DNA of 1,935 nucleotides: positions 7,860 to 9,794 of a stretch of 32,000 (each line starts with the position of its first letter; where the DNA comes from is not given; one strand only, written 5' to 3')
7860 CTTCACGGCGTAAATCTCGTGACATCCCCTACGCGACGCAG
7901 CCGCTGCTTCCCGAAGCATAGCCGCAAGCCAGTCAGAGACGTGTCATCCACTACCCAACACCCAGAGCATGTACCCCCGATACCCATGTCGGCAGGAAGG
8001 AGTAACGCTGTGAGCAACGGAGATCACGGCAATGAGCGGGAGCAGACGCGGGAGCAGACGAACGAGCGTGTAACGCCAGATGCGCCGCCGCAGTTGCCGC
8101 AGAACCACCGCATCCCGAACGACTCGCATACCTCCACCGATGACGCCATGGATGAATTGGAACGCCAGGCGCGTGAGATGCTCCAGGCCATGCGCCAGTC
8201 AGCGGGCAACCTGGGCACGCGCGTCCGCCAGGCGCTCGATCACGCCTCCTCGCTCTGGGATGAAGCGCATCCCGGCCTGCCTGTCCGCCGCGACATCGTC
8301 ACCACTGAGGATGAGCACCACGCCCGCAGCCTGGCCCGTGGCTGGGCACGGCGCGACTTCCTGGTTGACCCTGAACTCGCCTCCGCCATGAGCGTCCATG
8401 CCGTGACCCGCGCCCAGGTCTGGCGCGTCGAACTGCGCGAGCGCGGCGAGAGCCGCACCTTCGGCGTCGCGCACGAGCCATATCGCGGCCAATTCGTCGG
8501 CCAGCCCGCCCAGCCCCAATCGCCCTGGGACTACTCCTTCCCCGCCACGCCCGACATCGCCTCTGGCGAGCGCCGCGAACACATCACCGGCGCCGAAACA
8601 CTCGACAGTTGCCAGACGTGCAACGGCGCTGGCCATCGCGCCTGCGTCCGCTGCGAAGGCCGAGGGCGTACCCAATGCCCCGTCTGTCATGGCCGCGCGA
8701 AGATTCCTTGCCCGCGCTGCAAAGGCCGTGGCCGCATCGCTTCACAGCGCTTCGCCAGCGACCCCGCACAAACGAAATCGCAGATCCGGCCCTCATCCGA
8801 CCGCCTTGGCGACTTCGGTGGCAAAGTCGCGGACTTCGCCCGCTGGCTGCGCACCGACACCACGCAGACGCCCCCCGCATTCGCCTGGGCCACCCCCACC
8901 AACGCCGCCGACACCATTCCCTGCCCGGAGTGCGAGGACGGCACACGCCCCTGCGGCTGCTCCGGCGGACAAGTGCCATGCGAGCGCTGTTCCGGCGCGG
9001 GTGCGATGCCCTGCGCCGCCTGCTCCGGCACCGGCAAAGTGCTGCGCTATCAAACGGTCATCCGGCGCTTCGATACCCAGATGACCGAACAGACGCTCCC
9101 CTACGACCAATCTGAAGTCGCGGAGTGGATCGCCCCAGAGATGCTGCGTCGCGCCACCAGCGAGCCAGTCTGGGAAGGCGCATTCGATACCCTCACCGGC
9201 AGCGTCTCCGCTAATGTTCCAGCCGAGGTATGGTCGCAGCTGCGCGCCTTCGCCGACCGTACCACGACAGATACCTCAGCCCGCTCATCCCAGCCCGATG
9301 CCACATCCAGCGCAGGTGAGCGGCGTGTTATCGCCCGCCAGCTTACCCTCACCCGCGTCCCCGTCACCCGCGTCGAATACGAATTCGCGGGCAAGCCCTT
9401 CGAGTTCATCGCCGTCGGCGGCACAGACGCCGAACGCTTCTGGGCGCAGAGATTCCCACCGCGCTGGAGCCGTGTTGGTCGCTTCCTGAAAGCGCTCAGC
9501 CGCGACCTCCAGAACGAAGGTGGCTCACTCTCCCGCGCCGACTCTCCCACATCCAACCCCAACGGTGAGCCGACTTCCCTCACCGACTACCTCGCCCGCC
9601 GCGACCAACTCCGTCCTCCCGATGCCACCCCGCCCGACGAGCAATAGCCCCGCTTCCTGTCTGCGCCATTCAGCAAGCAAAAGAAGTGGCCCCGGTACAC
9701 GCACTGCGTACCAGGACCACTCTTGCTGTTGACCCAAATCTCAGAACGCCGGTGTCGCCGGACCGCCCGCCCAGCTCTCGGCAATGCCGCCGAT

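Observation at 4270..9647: XPB helicase and Bax1/DUF790 nuclease pair with a 1-nt stop-start gap, followed by a double zinc-finger protein: candidate three-gene DNA surveillance module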

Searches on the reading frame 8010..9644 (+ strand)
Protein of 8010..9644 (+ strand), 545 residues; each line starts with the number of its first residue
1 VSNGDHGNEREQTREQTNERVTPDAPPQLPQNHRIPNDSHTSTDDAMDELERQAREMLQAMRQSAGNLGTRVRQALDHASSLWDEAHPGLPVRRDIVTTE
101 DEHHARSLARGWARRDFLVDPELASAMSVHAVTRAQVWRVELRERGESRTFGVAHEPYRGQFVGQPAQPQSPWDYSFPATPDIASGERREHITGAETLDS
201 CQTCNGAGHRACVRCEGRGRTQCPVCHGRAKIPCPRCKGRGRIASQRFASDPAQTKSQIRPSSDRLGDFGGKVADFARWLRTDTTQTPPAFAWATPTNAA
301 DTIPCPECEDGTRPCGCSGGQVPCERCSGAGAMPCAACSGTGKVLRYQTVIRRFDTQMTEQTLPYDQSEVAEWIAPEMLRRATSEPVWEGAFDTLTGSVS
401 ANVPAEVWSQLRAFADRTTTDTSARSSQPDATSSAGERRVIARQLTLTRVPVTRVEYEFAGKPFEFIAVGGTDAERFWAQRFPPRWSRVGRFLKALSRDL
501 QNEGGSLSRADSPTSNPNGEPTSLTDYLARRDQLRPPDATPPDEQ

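Call 9: search_protein_families(library=pfam, proteins=[window:8010-9644:+], max_evalue=0.01)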
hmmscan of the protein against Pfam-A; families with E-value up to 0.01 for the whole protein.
window:8010-9644:+ (545 aa): 2 families
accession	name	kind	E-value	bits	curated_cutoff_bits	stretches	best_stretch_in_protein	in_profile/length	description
PF25112.1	zf-AtTam37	-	0.0015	19.7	27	0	321-349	7-34/111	AtTam37 zinc finger region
PF25436.1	BSD2_CRD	-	0.0047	17.5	27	0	323-342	4-23/69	BSD2 cysteine rich domain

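Call 10: search_protein_families(library=padloc, proteins=[window:8010-9644:+], max_evalue=0.01)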
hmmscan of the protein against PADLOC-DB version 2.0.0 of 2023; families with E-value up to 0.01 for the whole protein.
window:8010-9644:+ (545 aa): 0 families

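Call 11: search_protein_families(library=ncbifam, proteins=[window:8010-9644:+], max_evalue=0.01)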
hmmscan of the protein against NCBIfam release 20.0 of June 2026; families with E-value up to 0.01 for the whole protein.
window:8010-9644:+ (545 aa): 1 family
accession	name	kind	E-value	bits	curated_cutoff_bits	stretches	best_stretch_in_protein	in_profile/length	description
NF010894.0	PRK14301.1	equivalog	0.006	15.6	548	1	198-247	161-213/373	chaperone protein DnaJ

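Call 15: find_homologous_proteins(query=window:8010-9644:+)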
Query window:8010-9644:+ (545 aa): 155 proteins with E <= 0.001 among 8000 candidates; the best 120 are listed.
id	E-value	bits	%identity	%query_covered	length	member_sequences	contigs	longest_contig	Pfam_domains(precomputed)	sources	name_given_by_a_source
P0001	0.0e+0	1260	100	100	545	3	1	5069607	-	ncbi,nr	ncbi:MAG: hypothetical protein OJF49_003812 [Ktedonobacterales bacterium]|nr:MAG: hypothetical prote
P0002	4.5e-162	559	51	97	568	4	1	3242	-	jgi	jgi:hypothetical protein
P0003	6.0e-154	532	50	97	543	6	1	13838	-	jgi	jgi:hypothetical protein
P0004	7.4e-154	532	49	95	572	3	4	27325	-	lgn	-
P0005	5.6e-153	529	49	93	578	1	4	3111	PF25112.2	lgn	-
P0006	1.5e-151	524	50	92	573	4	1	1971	PF25112.2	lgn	-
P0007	2.5e-149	517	48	93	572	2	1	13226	PF25112.2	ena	-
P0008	3.0e-148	513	48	92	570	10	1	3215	PF25112.2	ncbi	ncbi:MAG TPA: hypothetical protein VF510_20970 [Ktedonobacterales bacterium]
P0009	3.2e-147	510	49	92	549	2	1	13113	-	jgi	jgi:hypothetical protein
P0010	1.7e-146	508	47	93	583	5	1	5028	-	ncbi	-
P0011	6.0e-146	506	50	89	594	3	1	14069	-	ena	-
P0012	9.5e-146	505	50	88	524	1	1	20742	-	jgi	jgi:hypothetical protein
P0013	1.3e-145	505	49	90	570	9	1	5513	-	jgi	jgi:hypothetical protein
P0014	2.1e-144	501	47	99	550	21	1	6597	-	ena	-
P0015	5.5e-144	499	48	91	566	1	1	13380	-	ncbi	ncbi:MAG: DnaJ-like cysteine-rich domain-containing protein [Ktedonobacterales bacterium]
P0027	6.0e-141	489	47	91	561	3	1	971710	-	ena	-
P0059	5.1e-129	450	45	90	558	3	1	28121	PF00684.26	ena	-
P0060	1.4e-128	448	45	87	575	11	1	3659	PF00684.26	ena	-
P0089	7.5e-122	426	42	92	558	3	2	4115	PF00684.26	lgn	-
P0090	1.7e-121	425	44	85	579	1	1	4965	PF00684.26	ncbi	-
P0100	2.8e-118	414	42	92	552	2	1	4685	PF25433.1,PF00684.26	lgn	-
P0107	1.3e-117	412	44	91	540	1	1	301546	-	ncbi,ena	-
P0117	2.0e-111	392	41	92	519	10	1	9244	PF00684.26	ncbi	ncbi:MAG TPA: hypothetical protein VF818_13270 [Ktedonobacterales bacterium]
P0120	9.0e-109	383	42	90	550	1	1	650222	-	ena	-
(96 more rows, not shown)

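Call 17: find_encoding_contigs(protein=P0027, flank=8000, max_places=2)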
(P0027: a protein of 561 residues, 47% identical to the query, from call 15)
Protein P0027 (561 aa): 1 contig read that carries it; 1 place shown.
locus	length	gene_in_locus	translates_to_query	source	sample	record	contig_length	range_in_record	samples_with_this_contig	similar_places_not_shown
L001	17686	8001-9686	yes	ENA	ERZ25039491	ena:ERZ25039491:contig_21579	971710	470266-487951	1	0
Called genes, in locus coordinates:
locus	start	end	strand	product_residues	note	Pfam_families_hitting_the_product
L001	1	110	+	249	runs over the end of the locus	PF01061:ABC2_membrane, PF12698:ABC2_membrane_3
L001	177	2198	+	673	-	PF00723:Glyco_hydro_15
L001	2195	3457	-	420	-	PF02812:ELFV_dehydrog_N, PF00208:ELFV_dehydrog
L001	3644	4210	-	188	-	PF01242:PTPS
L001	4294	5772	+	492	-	PF04851:ResIII, PF00270:DEAD, PF16203:ERCC3_RAD25_C, PF00271:Helicase_C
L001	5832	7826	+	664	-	PF05626:DUF790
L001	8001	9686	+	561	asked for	-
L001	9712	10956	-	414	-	PF02417:Chromate_transp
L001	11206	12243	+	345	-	-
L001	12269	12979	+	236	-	PF14423:Imm5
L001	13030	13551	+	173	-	-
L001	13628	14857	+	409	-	PF13529:Peptidase_C39_2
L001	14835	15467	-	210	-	PF09685:MamF_MmsF (weak)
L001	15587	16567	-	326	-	PF00903:Glyoxalase, PF13669:Glyoxalase_4 (faint), PF00903:Glyoxalase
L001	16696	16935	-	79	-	-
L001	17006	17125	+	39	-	-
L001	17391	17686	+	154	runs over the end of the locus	PF19850:DUF6325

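Call 18: find_encoding_contigs(protein=P0120, flank=8000, max_places=2)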
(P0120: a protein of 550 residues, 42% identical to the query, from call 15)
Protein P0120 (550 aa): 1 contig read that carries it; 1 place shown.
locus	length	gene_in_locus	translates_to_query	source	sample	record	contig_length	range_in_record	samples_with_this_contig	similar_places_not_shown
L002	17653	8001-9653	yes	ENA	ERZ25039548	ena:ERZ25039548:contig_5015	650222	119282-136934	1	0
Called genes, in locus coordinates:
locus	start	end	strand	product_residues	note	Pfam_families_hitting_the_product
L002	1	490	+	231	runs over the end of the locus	PF16921:Tex_YqgF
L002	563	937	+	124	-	PF16921:Tex_YqgF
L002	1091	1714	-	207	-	-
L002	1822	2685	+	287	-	PF01699:Na_Ca_ex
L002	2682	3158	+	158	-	PF01699:Na_Ca_ex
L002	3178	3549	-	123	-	-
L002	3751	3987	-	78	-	-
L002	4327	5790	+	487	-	PF00270:DEAD, PF04851:ResIII, PF16203:ERCC3_RAD25_C, PF00271:Helicase_C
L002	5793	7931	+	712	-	PF05626:DUF790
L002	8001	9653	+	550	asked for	-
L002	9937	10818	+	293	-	PF00108:Thiolase_N, PF00109:ketoacyl-synt (faint)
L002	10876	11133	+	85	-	PF02803:Thiolase_C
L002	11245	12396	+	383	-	PF01642:MM_CoA_mutase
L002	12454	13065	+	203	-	PF01642:MM_CoA_mutase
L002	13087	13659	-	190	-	-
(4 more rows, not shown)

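Call 19: find_encoding_contigs(protein=P0107, flank=8000, max_places=2)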
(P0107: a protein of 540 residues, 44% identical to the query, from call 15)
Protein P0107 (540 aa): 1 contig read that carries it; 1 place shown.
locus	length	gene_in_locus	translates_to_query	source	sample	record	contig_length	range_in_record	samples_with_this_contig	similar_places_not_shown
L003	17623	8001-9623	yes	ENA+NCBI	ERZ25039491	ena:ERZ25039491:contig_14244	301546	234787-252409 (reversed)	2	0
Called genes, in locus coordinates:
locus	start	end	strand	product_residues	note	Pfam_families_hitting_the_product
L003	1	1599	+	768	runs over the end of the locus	PF09371:Tex_N, PF22706:Tex_central_region, PF14639:YqgF, PF16921:Tex_YqgF, PF14635:HHH_7, PF12836:HHH_3, PF17674:HHH_9, PF00575:S1, +1 more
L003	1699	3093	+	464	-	PF01699:Na_Ca_ex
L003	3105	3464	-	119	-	-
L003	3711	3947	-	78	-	-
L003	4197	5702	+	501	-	PF00270:DEAD, PF04851:ResIII, PF16203:ERCC3_RAD25_C, PF00271:Helicase_C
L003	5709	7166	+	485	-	PF05626:DUF790 (faint)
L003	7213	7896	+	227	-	-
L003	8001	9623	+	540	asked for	-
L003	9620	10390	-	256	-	PF04893:Yip1 (weak)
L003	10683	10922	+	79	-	PF00108:Thiolase_N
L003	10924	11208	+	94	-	PF00108:Thiolase_N, PF00109:ketoacyl-synt (weak)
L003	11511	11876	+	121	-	PF02803:Thiolase_C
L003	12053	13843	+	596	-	PF01642:MM_CoA_mutase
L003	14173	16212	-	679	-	-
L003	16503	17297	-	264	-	-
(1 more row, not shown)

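Call 27: search_solved_structures(query=window:8010-9644:+, max_evalue=1, show_alignments=2)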
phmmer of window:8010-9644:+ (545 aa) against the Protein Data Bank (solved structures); distinct sequences matched with E-value up to 1: 3.
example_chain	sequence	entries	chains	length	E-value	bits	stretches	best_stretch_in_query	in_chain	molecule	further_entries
3lcz_A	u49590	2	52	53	0.33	13.1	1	220-246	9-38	Inhibitor of TRAP, regulated by T-BOX (Trp) sequence RtpA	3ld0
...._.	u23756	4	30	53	0.33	13.1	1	322-348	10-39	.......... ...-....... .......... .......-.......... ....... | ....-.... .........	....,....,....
1exk_A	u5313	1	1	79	0.83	11.8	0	199-243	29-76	DNAJ PROTEIN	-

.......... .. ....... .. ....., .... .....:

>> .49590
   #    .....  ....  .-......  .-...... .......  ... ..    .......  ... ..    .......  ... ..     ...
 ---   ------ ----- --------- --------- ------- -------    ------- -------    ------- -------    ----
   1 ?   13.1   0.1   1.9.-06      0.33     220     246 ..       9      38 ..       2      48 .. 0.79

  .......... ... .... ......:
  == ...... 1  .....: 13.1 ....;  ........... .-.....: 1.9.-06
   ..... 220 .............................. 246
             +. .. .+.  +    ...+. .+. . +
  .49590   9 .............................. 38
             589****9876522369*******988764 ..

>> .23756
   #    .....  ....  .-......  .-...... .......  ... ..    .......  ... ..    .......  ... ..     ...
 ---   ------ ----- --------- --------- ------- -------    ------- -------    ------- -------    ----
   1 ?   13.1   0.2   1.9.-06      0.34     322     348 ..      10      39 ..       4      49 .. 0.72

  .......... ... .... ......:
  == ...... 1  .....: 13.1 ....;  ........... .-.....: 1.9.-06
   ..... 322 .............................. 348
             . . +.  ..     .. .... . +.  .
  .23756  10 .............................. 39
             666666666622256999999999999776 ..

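Call 35: predict_structure(alignment_id=A1)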
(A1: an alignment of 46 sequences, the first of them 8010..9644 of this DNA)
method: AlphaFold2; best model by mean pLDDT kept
length: 545 residues; sequences in the alignment: 46
mean_pLDDT: 79.2   pTM: 0.60
mean pLDDT of the five models: 79.2, 76.7, 76.4, 75.1, 74.5
residues with pLDDT >= 90: 281; 70-90: 103; 50-70: 76; < 50: 85
segments of 3 or more residues with pLDDT < 50: 1-29, 31-42, 255-263, 283-288, 290-298, 508-517, 543-545
pLDDT, mean of each block of 10 residues (from residue 1): 39 39 45 38 67 87 76 79 68 79 97 92 95 95 96 97 91 90 91 95 97 97 96 95 76 48 49 61 49 48 91 95 97 97 97 96 83 90 96 92 95 95 78 74 97 94 93 92 57 72 55 46 73 65 49
secondary structure, 60 per line:
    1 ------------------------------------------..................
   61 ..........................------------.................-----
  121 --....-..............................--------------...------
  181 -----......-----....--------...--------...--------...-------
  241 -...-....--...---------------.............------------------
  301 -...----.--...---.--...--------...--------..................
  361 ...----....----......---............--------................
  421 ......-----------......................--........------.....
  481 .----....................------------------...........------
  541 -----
elements in order: H43-86 H99-115 H123-126 E128-157 E186-191 E197-200 E209-211 E220-222 E231-233 E242-244 H246-249 H270-282 E302-304 E312-314 E321-323 E332-334 E343-363 H368-371 H376-381 E385-391 H392-396 H405-426 E438-459 E462-469 E476-481 H486-505 H524-534

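Call 41: fold_search(model_id=the predicted structure, library=pdb)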
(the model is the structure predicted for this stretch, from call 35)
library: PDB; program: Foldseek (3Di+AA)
matches with E <= 10: 73; with E <= 0.001: 0
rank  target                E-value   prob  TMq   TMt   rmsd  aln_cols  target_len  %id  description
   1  6ekb                  2.9e-01  0.33  0.05  0.35  12.9       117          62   18  Crystal structure of the BSD2 homolog of Arabidopsis thaliana (released 2017-12-06)
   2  9n82_c                6.5e-01  0.13  0.06  0.11  14.0       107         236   18  The ligation (AMP-Lys) complex in the NHEJ pathway (released 2025-04-23)
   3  9zdw_PA               7.3e-01  0.02  0.07  0.06  28.5       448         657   11  Pseudomonas phage DEV delta-gp53 mutant neck and tail (portal, head-to-tail and tail tube proteins) (released 2026-01-21)
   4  3ard_A                9.2e-01  0.04  0.05  0.08  21.0       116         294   14  Ternary crystal structure of the mouse NKT TCR-CD1d-3'deoxy-alpha-galactosylceramide (released 2011-03-30)
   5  9lh3_A                1.0e+00  0.01  0.03  0.04  25.7       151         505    9  Vibrio cholerae cytolysin cradle loop mutant-Y194A half barrel pre-pore model (released 2025-10-01)
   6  9lbz_H                1.1e+00  0.02  0.08  0.07  35.8       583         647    8  unique-vertex of mature phage N4 (released 2025-04-16)
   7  6edx                  1.3e+00  0.06  0.05  0.15  18.0        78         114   17  Crystal Structure of SGK3 PX domain (released 2018-09-05)
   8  8ilm_N                2.0e+00  0.10  0.05  0.29  15.4       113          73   19  The cryo-EM structure of eight Rubisco large subunits (RbcL), two Arabidopsis thaliana Rubisco accumulation factors 1  (released 2023-11-01)
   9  4n9f_j                2.2e+00  0.04  0.04  0.12  17.4       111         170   15  Crystal structure of the Vif-CBFbeta-CUL5-ElOB-ElOC pentameric complex (released 2014-01-08)
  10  9lcu_A                2.4e+00  0.04  0.04  0.13  15.9        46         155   15  Grimontia hollisae thermostable direct hemolysin in complex with 1-nt long 3'-overhang dsDNA (released 2026-01-14)
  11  6zqi_A                2.6e+00  0.03  0.07  0.07  22.2       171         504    9  Cryo-EM structure of Spondweni virus prME (released 2021-01-20)
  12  4n9f_b                2.7e+00  0.04  0.04  0.10  17.1       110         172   14  Crystal structure of the Vif-CBFbeta-CUL5-ElOB-ElOC pentameric complex (released 2014-01-08)
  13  4p1y_B                2.7e+00  0.01  0.05  0.09  22.1       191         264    9  Crystal structure of staphylococcal gamma-hemolysin prepore (released 2014-10-01)
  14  9q6c_A                3.1e+00  0.09  0.05  0.11  10.9        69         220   14  Cryo-EM structure of octameric COMMD-like protein MBK5214510 from Flavobacteriaceae bacterium (released 2025-10-01)
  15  9lcw_A                3.4e+00  0.03  0.04  0.14  15.9        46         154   15  Grimontia hollisae thermostable direct hemolysin K88A mutant in complex with 1-nt long 3'-overhang dsDNA (released 2026-01-14)
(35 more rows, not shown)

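Call 44: find_related_loci(query=A1, collection=metagenome_contigs, flank=6000)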
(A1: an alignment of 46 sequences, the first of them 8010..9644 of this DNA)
Query A1 (545 aa) in metagenome_contigs; peptide patterns used: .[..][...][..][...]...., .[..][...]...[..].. (x = any residue, [..] = any of these).
387 stretches matched a pattern; 30 encode a relative of the query (tblastn E <= 1e-3); 30 distinct loci.
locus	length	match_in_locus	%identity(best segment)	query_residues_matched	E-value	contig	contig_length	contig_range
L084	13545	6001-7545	47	37-544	1e-147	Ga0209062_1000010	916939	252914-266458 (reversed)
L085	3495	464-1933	47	46-533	5e-146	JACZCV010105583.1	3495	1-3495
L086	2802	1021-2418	48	42-506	8e-139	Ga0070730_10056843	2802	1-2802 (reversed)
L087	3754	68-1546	46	42-531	3e-135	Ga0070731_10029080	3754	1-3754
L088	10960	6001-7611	47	4-542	8e-132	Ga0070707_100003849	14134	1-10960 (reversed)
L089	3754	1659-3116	45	48-536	2e-128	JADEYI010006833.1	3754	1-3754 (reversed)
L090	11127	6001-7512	45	38-543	3e-124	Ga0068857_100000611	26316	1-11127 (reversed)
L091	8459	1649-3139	46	38-538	6e-124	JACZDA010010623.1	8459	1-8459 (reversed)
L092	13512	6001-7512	45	38-543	3e-124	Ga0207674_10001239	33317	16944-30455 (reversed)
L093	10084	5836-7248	45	42-505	6e-124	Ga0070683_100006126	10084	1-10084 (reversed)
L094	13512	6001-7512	45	38-543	3e-124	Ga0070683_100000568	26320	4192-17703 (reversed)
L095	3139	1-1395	47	68-535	9e-129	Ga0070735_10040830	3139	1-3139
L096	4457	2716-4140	43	40-505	7e-124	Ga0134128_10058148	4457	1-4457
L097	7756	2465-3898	46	36-503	2e-119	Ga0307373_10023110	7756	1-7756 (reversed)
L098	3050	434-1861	45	36-505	2e-123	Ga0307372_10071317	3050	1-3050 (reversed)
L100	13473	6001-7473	44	32-510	1e-118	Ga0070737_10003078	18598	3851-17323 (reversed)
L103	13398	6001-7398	42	48-527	1e-106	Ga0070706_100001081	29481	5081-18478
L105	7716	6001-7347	39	39-500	4e-95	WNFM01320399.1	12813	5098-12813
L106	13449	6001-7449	45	44-533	5e-125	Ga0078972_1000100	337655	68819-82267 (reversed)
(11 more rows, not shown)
